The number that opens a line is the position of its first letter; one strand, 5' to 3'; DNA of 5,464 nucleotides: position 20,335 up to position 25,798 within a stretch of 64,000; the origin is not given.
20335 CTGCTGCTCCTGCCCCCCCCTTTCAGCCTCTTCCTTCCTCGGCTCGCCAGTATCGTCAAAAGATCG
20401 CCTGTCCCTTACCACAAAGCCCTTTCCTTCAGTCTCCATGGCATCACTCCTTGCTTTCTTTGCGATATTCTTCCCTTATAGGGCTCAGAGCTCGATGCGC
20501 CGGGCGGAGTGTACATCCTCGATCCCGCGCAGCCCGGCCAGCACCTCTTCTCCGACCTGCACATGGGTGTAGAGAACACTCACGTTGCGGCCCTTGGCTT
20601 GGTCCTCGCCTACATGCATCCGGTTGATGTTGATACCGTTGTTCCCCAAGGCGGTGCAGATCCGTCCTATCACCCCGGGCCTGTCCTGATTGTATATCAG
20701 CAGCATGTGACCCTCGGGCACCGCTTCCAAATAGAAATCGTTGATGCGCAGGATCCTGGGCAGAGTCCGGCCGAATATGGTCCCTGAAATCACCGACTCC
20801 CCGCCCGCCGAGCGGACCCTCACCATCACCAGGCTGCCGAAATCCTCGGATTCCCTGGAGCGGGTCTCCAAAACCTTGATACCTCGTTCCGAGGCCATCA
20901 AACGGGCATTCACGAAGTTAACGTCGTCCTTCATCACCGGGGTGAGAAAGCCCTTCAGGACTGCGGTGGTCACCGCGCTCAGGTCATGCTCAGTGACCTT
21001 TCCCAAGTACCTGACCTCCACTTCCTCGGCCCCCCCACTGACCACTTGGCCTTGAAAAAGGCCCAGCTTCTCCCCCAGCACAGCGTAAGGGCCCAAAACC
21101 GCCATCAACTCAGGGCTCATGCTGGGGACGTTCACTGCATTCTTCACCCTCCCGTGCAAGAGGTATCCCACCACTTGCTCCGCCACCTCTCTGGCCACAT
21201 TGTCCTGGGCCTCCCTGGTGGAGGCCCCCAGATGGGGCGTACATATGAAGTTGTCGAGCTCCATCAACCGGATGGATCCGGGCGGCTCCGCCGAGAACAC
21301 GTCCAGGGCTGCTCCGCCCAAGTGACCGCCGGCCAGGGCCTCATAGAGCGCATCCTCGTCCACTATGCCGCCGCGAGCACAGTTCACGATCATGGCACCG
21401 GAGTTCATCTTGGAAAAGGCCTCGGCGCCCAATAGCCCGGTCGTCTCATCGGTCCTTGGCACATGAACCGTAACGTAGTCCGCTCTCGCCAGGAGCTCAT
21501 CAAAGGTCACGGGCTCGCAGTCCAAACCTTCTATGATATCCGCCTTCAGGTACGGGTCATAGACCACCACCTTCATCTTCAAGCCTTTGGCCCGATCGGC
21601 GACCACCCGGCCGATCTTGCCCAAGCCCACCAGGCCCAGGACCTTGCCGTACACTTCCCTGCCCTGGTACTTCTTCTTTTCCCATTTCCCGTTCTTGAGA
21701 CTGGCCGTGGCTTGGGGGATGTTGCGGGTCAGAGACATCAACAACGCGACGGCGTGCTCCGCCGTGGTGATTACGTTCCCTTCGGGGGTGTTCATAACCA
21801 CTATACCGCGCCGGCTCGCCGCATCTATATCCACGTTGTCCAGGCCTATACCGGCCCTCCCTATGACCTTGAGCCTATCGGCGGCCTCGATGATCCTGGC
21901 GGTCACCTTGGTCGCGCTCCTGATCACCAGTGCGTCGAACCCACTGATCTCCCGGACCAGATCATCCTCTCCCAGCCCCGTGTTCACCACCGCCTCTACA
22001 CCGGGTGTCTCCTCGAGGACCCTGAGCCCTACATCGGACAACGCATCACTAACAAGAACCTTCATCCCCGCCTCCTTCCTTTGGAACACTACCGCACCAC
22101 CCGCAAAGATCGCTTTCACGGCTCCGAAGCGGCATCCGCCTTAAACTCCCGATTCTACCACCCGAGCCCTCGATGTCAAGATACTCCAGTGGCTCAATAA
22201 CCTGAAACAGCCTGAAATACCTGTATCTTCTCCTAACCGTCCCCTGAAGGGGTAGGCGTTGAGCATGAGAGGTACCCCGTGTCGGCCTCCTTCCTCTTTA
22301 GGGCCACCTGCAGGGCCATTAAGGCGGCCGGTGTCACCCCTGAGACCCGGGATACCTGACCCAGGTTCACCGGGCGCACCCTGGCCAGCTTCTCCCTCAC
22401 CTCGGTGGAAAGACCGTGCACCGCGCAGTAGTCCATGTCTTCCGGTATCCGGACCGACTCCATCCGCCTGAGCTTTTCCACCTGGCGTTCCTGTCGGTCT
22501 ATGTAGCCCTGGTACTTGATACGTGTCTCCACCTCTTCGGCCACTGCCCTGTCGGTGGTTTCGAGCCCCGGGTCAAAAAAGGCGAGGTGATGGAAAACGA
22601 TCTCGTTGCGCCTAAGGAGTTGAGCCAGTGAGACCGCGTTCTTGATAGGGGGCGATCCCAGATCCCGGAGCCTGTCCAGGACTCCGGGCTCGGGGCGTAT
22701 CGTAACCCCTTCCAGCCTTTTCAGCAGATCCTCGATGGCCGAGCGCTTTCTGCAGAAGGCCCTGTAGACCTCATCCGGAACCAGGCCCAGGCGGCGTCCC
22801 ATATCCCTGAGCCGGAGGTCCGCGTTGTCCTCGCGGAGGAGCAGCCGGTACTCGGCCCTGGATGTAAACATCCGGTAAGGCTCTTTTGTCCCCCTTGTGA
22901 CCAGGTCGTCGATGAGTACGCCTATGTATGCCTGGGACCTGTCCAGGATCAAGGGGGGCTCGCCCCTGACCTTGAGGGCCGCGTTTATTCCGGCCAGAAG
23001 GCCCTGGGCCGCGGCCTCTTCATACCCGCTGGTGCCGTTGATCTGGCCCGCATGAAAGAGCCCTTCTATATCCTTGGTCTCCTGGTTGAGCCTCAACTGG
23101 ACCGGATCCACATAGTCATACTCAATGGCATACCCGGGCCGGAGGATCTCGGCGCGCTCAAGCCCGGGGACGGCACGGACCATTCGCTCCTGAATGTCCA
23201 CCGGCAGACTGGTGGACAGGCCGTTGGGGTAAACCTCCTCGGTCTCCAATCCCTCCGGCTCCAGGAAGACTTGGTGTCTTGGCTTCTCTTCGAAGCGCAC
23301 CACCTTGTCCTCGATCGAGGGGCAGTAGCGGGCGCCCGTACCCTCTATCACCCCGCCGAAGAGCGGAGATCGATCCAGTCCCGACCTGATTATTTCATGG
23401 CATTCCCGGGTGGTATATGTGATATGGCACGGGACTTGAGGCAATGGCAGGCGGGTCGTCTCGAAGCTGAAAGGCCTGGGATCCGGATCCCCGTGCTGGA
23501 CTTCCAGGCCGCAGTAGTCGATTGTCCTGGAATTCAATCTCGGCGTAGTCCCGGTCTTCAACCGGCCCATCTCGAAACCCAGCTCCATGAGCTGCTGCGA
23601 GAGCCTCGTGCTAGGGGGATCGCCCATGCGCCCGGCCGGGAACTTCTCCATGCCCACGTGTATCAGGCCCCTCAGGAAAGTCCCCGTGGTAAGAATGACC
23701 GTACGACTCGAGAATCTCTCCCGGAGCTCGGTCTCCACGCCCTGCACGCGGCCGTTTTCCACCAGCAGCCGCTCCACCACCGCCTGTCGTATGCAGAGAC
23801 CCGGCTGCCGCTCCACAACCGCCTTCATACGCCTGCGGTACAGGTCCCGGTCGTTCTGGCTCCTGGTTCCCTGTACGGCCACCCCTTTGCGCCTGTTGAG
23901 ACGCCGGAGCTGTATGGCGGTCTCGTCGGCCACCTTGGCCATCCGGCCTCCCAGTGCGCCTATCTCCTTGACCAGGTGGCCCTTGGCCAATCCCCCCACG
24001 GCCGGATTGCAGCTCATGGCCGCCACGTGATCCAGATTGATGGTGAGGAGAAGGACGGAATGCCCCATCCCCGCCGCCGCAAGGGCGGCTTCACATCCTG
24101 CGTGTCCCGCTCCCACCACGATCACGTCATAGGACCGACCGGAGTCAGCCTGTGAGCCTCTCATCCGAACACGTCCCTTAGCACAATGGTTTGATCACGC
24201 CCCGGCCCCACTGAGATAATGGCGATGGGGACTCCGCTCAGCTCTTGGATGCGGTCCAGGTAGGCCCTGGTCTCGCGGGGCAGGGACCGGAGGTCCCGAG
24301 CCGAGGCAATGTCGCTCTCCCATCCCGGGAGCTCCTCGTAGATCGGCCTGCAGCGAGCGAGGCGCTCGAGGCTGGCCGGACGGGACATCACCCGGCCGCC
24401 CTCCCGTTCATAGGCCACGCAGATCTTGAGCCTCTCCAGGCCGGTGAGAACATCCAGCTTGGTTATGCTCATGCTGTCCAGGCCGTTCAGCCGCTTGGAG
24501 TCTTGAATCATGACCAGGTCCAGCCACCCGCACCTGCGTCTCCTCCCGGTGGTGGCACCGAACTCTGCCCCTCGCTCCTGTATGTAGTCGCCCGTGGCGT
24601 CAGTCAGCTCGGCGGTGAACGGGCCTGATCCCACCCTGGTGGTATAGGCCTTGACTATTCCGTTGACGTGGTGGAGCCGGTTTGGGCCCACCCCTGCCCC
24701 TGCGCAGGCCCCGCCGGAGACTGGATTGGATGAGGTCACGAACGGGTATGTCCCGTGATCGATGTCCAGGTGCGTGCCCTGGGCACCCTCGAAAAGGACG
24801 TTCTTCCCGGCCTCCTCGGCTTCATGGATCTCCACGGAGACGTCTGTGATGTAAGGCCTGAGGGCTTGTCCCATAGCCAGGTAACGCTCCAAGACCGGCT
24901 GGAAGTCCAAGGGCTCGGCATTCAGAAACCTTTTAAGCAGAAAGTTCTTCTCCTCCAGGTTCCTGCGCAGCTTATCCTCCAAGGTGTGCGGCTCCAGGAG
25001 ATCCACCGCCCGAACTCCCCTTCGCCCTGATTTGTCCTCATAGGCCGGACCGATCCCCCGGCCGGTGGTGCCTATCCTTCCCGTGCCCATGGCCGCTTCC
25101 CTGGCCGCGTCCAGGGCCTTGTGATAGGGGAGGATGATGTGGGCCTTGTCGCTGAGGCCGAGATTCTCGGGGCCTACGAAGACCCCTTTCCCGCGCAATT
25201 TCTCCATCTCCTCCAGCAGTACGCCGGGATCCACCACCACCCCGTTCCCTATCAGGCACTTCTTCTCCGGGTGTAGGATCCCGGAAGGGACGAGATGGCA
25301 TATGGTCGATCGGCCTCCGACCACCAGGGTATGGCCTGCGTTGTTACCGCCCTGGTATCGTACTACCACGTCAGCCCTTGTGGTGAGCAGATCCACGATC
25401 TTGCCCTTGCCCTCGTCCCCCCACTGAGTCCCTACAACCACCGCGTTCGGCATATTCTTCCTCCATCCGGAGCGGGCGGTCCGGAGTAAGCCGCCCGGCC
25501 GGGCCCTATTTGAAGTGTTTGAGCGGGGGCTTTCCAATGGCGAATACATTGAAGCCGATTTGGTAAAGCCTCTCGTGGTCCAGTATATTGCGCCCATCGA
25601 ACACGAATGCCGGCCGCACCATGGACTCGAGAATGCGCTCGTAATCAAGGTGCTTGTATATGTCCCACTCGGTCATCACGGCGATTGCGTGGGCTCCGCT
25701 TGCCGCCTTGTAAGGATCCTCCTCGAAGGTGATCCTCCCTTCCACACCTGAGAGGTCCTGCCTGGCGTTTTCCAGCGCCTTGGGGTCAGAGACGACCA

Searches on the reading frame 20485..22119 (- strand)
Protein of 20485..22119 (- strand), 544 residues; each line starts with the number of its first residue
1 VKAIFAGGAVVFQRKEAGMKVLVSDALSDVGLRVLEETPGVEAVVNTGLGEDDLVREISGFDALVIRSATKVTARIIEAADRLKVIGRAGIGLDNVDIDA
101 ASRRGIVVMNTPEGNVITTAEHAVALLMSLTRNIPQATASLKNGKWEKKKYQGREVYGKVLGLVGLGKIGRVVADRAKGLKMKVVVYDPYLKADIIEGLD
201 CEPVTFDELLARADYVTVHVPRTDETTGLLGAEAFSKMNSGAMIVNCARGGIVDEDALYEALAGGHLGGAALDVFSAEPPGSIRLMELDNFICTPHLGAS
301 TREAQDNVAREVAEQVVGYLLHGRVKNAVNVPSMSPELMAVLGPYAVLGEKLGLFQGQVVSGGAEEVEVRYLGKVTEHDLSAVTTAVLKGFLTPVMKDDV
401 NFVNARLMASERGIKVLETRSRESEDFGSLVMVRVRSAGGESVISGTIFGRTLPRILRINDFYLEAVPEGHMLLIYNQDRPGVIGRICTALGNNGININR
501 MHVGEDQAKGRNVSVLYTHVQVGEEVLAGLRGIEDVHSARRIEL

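Call 25: search_protein_families(library=pfam, proteins=[window:20485-22119:-], max_evalue=0.00001)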
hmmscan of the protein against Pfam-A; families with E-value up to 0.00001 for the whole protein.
window:20485-22119:- (544 aa): 4 families
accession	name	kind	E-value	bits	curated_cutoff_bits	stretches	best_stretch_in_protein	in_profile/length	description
PF02826.25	2-Hacid_dh_C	-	6.6e-60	202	25.1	1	124-298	1-178/178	D-isomer specific 2-hydroxyacid dehydrogenase, NAD binding domain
PF00389.36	2-Hacid_dh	-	6.3e-38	129.9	24.6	1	21-330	1-134/134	D-isomer specific 2-hydroxyacid dehydrogenase, catalytic domain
PF19304.4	PGDH_inter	-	5.8e-32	110.7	27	1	342-460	2-119/119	D-3-phosphoglycerate dehydrogenase intervening domain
PF01842.31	ACT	-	4.8e-11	42.7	27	1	471-520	1-48/66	ACT domain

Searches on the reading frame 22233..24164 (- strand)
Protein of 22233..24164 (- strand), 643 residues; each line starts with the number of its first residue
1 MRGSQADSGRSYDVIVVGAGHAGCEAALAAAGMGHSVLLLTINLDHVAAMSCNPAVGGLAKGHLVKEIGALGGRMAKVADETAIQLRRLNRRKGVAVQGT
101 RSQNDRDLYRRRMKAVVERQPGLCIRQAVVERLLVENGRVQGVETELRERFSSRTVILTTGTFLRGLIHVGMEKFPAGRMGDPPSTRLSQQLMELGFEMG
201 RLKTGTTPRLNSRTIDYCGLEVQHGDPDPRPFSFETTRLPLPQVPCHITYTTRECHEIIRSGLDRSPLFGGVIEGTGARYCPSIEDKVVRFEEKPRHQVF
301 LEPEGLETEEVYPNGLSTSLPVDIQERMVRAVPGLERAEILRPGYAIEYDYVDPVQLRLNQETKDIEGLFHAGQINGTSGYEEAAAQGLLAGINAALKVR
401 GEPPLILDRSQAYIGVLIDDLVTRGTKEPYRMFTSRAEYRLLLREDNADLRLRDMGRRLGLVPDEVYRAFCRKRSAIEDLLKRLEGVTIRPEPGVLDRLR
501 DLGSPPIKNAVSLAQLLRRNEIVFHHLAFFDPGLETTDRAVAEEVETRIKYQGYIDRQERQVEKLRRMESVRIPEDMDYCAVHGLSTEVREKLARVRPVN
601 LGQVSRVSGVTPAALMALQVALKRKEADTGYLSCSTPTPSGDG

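Call 26: search_protein_families(library=pfam, proteins=[window:22233-24164:-], max_evalue=0.00001)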
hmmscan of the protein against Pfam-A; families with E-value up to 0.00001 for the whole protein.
window:22233-24164:- (643 aa): 5 families
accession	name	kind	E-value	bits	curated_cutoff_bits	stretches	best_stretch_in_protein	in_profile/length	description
PF01134.28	GIDA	-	4.2e-164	546.7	22.1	1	13-402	1-390/391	Glucose inhibited division protein A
PF13932.14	SAM_GIDA_C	-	8.3e-25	86.8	27.1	1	563-618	1-56/57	tRNA modifying enzyme MnmG/GidA C-terminal helical bundle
PF21680.2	GIDA_C_1st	-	2.7e-22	79.7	24.7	1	464-559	1-96/96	tRNA modifying enzyme MnmG/GidA C-terminal helical domain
PF12831.13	FAD_oxidored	-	7.7e-08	32.5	27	1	13-157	1-141/416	FAD dependent oxidoreductase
PF00890.30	FAD_binding_2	-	5.7e-06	26.2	20.4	0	13-41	1-29/414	FAD binding domain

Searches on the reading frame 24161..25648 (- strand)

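Call 26: search_protein_families(library=pfam, proteins=[window:24161-25648:-], max_evalue=0.00001)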
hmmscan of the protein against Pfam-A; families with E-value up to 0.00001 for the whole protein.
window:24161-25648:- (495 aa): 1 family
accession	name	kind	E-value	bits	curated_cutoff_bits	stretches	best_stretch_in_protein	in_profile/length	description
PF00709.27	Adenylsucc_synt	-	5.2e-181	602.4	27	1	70-488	1-416/416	Adenylosuccinate synthetase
